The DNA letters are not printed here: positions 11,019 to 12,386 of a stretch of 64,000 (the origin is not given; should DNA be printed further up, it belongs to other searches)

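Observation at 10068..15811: Seven-gene glycan operon chained by ATGA overlaps with a secreted PHP-type metallohydrolase embedded in it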

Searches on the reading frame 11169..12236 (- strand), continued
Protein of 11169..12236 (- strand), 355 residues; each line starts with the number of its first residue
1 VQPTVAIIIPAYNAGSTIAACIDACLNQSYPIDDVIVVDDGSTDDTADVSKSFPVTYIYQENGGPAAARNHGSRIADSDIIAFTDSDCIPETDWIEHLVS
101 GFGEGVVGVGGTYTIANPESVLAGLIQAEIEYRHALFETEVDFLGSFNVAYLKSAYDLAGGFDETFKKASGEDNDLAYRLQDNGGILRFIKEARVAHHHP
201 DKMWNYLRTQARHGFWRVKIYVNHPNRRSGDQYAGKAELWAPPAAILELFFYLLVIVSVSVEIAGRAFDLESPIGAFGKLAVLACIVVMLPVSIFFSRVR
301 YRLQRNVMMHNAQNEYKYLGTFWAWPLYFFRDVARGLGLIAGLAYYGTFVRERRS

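Call 24: find_encoding_contigs(protein=P0134, flank=8000, max_places=1)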
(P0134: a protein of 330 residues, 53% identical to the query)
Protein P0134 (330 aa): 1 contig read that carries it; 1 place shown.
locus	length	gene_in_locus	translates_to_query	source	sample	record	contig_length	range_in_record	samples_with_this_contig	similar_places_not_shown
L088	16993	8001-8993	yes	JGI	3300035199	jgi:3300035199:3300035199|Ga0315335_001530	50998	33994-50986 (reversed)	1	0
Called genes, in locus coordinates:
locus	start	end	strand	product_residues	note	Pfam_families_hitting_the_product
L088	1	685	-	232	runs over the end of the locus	?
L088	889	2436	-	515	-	PF13231:PMT_2 (weak)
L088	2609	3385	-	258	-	PF13472:Lipase_GDSL_2, PF00657:Lipase_GDSL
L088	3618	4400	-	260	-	PF00657:Lipase_GDSL, PF13472:Lipase_GDSL_2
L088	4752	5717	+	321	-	PF00535:Glycos_transf_2, PF13641:Glyco_tranf_2_3, PF13506:Glyco_transf_21 (faint), PF13632:Glyco_trans_2_3 (weak)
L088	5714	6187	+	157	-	PF03033:Glyco_transf_28 (faint), PF08660:Alg14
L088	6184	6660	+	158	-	PF04101:Glyco_tran_28_C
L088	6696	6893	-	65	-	-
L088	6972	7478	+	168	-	PF12867:DinB_2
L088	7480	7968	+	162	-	PF12867:DinB_2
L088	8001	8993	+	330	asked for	PF00535:Glycos_transf_2, PF10111:Glyco_tranf_2_2, PF13506:Glyco_transf_21, PF13641:Glyco_tranf_2_3, PF13632:Glyco_trans_2_3 (weak), PF02709:Glyco_transf_7C (faint)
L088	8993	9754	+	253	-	PF00535:Glycos_transf_2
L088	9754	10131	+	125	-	PF10066:DUF2304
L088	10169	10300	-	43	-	-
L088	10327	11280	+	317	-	-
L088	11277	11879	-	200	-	PF21176:RecR_HhH, PF02132:RecR_ZnF, PF01751:Toprim, PF13662:Toprim_4, PF21175:RecR_C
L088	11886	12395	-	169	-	PF01327:Pep_deformylase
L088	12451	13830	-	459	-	PF11638:DnaA_N, PF00308:Bac_DnaA, PF00004:AAA (weak), PF01695:IstB_IS21, PF08299:Bac_DnaA_C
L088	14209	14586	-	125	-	PF03819:MazG (weak)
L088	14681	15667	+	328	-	PF04166:PdxA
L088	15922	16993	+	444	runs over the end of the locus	PF16743:PliI (faint), PF01839:FG-GAP (faint), PF13517:FG-GAP_3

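Call 44: find_encoding_contigs(protein=P0149, flank=6000, max_places=1)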
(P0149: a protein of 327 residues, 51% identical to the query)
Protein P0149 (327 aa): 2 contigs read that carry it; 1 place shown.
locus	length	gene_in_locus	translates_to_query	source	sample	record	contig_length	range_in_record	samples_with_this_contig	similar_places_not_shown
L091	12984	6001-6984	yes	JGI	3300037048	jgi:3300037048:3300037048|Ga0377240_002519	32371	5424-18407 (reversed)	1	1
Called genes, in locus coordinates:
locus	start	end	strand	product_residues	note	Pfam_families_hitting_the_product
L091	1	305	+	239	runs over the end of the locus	PF04029:2-ph_phosp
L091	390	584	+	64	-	-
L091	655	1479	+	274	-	-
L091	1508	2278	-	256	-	PF03279:Lip_A_acyltrans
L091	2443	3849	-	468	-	PF00753:Lactamase_B, PF23023:Anti-Pycsar_Apyc1, PF12706:Lactamase_B_2, PF16661:Lactamase_B_6, PF10996:Beta-Casp, PF07521:RMMBL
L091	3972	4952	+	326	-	PF00535:Glycos_transf_2, PF13641:Glyco_tranf_2_3, PF13632:Glyco_trans_2_3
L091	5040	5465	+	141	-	PF13579:Glyco_trans_4_4 (faint), PF08660:Alg14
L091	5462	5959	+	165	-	PF04101:Glyco_tran_28_C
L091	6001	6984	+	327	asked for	PF00535:Glycos_transf_2, PF10111:Glyco_tranf_2_2, PF13506:Glyco_transf_21, PF13641:Glyco_tranf_2_3, PF13632:Glyco_trans_2_3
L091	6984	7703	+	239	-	PF00535:Glycos_transf_2, PF13641:Glyco_tranf_2_3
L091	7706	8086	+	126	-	PF10066:DUF2304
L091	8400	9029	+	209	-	PF04199:Cyclase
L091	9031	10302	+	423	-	PF00483:NTP_transferase, PF07959:Fucose_pyrophosphorylase (faint), PF24894:Hexapep_GlmU, PF25084:LbH_EIF2B (weak), PF25087:GMPPB_C (faint), PF25247:LbH_GLGC (faint)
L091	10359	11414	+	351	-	-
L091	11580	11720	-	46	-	-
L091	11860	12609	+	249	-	PF20772:TACO1_YebC_N, PF01709:Transcrip_reg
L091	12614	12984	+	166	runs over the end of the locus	PF02075:RuvC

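Call 51: find_related_loci(query=A2, collection=metagenome_contigs, flank=8000)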
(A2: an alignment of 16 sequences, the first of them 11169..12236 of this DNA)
Query A2 (355 aa) in metagenome_contigs; peptide patterns used: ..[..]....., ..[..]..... (x = any residue, [..] = any of these).
508 stretches matched a pattern; 295 encode a relative of the query (tblastn E <= 1e-3); the best 80 are kept; 80 distinct loci.
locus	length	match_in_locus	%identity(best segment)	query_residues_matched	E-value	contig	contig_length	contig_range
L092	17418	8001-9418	49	5-355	2e-106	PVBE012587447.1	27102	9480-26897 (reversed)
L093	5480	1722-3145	51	5-346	1e-104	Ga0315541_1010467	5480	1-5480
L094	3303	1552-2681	50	1-343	1e-105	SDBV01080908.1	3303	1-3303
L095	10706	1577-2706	66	1-238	2e-103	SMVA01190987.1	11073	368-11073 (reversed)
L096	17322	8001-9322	50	5-352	6e-102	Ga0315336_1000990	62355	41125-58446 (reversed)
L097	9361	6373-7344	50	5-343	4e-102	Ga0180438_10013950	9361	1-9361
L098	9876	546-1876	50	5-351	2e-101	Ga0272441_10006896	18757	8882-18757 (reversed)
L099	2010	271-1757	47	5-352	8e-106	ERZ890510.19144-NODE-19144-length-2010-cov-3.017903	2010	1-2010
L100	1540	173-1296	64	1-235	3e-107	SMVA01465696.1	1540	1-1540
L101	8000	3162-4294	49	5-347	1e-98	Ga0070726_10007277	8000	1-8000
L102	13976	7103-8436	49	1-346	3e-98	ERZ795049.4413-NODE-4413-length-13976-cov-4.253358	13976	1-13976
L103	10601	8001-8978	49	5-346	3e-98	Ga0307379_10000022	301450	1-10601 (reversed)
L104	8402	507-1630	47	1-343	2e-98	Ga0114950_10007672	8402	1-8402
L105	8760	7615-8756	48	5-353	4e-98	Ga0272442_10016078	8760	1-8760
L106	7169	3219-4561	50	5-347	4e-97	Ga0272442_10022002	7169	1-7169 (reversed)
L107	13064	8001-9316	49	5-354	4e-96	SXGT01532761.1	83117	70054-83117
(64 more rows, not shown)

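Call 55: search_protein_families(library=pfam, proteins=[L096:4235-5875:-, L096:6050-6868:-, L107:5376-7277:-, L107:7087-7887:+, L088:6972-7478:+], max_evalue=0.001)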
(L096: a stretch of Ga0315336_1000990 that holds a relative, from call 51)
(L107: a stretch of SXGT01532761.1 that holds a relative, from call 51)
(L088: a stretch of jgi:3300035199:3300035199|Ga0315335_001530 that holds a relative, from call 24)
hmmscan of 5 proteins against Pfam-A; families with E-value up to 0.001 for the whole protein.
L096:4235-5875:- (546 aa): 1 family
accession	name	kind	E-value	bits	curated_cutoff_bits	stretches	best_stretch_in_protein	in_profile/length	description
PF06739.17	SBBP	-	5.5e-14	52.3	20.5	1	128-156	2-31/38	Beta-propeller repeat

L096:6050-6868:- (272 aa): 0 families

L107:5376-7277:- (633 aa): 3 families
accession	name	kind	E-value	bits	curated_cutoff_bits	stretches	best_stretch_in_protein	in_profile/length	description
PF04542.20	Sigma70_r2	-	3.6e-12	46.3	24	1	28-93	1-71/71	Sigma-70 region 2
PF08281.18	Sigma70_r4_2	-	4.2e-11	42.8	25.7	1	117-165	2-50/54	Sigma-70, region 4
PF04545.22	Sigma70_r4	-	1.4e-09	37.8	24.1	1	122-171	1-50/50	Sigma-70, region 4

L107:7087-7887:+ (266 aa): 1 family
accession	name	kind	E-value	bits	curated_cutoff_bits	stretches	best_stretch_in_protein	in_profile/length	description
PF12867.12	DinB_2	-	8e-16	59.1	24.8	1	119-253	5-128/128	DinB superfamily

L088:6972-7478:+ (168 aa): 3 families
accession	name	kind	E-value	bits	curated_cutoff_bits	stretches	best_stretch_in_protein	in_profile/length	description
PF12867.12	DinB_2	-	2.2e-18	67.4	24.8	1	25-157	5-126/128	DinB superfamily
PF04978.18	MST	-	6.2e-05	23.9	27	1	26-165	10-146/149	Mycothiol-S-transferase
PF05163.17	DinB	-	0.00085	19.7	23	0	20-168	10-147/165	DinB family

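Call 63: find_encoding_contigs(protein=P0121, flank=6000, max_places=4)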
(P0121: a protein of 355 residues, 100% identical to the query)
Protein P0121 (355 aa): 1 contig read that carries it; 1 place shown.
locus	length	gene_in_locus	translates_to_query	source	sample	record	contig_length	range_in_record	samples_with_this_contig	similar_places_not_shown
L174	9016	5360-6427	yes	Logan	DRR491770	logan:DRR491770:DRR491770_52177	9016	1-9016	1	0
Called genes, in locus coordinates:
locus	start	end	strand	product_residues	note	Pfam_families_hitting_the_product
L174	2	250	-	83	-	?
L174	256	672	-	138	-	PF07291:MauE, PF07681:DoxX (weak)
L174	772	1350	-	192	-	-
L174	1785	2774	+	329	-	PF00535:Glycos_transf_2, PF13641:Glyco_tranf_2_3, PF13506:Glyco_transf_21 (weak)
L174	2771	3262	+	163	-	PF08660:Alg14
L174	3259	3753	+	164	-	PF04101:Glyco_tran_28_C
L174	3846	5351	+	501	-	-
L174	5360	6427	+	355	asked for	PF00535:Glycos_transf_2, PF10111:Glyco_tranf_2_2, PF13641:Glyco_tranf_2_3, PF13632:Glyco_trans_2_3 (weak)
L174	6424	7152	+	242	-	PF00535:Glycos_transf_2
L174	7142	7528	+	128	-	PF10066:DUF2304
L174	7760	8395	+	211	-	PF04199:Cyclase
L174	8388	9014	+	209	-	?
